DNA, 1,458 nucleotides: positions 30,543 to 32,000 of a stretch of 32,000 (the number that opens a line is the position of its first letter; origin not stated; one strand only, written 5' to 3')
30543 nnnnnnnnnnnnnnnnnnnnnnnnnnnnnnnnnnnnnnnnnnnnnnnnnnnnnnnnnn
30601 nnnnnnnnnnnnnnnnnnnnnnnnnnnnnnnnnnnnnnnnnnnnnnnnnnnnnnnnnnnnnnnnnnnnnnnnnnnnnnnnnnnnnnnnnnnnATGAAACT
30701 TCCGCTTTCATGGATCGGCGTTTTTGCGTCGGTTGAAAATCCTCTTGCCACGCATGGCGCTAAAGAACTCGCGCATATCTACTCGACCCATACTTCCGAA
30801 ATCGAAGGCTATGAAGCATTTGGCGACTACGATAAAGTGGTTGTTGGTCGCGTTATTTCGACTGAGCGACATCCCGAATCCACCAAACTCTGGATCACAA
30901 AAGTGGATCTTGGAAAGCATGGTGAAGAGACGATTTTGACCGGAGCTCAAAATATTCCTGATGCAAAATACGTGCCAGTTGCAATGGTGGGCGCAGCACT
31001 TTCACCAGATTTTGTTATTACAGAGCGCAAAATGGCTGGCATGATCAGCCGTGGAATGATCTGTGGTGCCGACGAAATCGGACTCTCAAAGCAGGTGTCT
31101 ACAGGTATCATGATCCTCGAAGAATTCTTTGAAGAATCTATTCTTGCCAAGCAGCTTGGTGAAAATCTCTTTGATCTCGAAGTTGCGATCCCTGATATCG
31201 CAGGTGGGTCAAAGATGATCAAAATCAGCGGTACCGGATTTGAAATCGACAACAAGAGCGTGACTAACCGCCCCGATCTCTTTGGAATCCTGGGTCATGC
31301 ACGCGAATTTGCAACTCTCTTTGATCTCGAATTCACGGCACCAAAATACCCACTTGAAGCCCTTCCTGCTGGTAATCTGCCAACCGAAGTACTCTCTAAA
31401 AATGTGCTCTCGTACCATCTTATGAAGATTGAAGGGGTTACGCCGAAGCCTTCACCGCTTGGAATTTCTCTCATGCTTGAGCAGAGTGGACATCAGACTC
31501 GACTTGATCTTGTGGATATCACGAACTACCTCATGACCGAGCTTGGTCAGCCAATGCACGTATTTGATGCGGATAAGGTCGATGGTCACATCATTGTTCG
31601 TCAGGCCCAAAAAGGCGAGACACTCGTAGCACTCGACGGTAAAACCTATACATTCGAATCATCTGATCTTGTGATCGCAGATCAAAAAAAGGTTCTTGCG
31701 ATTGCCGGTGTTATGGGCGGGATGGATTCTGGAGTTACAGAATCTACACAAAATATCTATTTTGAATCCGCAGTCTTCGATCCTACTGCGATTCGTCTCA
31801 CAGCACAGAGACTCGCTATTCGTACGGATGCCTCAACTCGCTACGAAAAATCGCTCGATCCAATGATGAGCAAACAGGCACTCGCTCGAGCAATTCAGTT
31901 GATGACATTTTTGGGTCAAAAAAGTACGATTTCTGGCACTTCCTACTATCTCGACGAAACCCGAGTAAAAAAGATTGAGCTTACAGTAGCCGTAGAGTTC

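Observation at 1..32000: UGA is a sense (glycine) codon here, so the supplied ORF track is systematically fragmented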

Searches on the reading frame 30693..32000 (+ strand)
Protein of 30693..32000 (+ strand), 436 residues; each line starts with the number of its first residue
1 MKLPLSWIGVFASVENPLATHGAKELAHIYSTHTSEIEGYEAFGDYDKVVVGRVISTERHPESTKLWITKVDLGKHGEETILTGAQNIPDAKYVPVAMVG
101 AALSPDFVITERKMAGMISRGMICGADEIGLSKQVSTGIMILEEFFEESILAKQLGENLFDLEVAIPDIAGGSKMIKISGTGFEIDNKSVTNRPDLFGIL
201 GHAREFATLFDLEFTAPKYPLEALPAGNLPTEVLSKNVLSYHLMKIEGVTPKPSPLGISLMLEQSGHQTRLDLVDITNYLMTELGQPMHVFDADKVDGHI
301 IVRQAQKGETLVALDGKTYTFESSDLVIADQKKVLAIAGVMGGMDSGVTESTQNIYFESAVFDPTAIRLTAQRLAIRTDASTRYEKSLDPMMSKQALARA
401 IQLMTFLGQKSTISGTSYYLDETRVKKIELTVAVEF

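Call 6: search_protein_families(library=pfam, proteins=[window:30693-32000:+])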
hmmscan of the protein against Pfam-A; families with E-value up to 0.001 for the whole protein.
seq(436 aa): 2 families
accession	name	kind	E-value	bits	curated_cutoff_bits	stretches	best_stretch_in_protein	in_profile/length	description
PF03483.22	B3_4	-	7.9e-58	195.3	29.3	1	241-405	5-170/174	B3/4 domain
PF01588.26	tRNA_bind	-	4.1e-15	56.1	27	1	49-140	1-85/96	Putative tRNA binding domain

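Call 30: find_homologous_proteins(query=window:30693-32000:+, max_evalue=1e-20)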
Query seq(436 aa) (436 aa): 932 proteins with E <= 1e-20 among 8000 candidates; the best 120 are listed.
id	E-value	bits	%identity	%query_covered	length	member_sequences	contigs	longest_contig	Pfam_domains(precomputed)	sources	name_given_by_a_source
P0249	8.6e-284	958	100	100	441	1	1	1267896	PF03483.23,PF01588.27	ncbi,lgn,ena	-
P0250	5.7e-170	583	79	78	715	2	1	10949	PF03483.23,PF03147.20,PF03484.22,PF17759.7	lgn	-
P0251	2.3e-138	479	53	100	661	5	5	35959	PF03483.23,PF03484.22,PF17759.7,PF01588.27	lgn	-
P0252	4.9e-132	459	50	100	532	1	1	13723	PF03483.23,PF03484.22,PF01588.27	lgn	-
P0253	1.4e-131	457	51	100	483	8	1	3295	PF03483.23,PF01588.27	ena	-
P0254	4.6e-131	455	51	100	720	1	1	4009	PF03483.23,PF03484.22,PF17759.7,PF01588.27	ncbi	ncbi:MAG: phenylalanine--tRNA ligase subunit beta, partial [Candidatus Gracilibacteria bacterium]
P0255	3.8e-130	452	50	100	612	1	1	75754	PF03483.23,PF03484.22,PF17759.7,PF01588.27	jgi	jgi:phenylalanyl-tRNA synthetase beta chain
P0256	3.6e-129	449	50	100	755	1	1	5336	PF03483.23,PF03484.22,PF17759.7,PF01588.27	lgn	-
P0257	8.9e-129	448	50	100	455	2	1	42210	PF03483.23,PF01588.27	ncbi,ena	-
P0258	1.6e-128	447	50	100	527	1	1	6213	PF03483.23,PF03484.22,PF01588.27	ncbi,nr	ncbi:TPA: phenylalanine--tRNA ligase subunit beta, partial [Candidatus Gracilibacteria bacterium]|nr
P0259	2.0e-127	443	49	100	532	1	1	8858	PF03483.23,PF03484.22,PF01588.27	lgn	-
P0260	6.2e-127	442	50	100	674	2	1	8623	PF03483.23,PF03484.22,PF17759.7,PF01588.27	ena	-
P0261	6.5e-127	442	48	100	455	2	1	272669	PF03483.23,PF01588.27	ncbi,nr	ncbi:MAG: phenylalanine--tRNA ligase subunit beta, partial [Candidatus Gracilibacteria bacterium]|nr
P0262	4.8e-126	439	50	100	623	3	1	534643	PF03483.23,PF03484.22,PF17759.7,PF01588.27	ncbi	-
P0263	7.0e-125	435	50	97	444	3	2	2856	PF03483.23,PF01588.27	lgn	-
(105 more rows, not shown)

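Call 31: find_encoding_contigs(protein=P0249, flank=10000, max_places=5)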
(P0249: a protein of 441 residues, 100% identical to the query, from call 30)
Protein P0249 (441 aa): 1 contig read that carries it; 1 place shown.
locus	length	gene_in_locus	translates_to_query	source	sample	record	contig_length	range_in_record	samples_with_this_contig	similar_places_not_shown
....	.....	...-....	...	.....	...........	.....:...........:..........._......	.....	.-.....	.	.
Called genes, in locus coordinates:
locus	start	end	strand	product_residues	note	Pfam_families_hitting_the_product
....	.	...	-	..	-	?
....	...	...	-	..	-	-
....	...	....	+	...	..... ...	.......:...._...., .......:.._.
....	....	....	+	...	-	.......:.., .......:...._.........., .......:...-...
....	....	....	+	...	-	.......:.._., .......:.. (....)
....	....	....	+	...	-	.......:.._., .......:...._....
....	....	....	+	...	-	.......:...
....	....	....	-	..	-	-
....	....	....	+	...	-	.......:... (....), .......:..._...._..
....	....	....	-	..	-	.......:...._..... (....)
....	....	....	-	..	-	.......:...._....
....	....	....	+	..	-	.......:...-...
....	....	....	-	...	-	-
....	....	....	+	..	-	-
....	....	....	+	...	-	-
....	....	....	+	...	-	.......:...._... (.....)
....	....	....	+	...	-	-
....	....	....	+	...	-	-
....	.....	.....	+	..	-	-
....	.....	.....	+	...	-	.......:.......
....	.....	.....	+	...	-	-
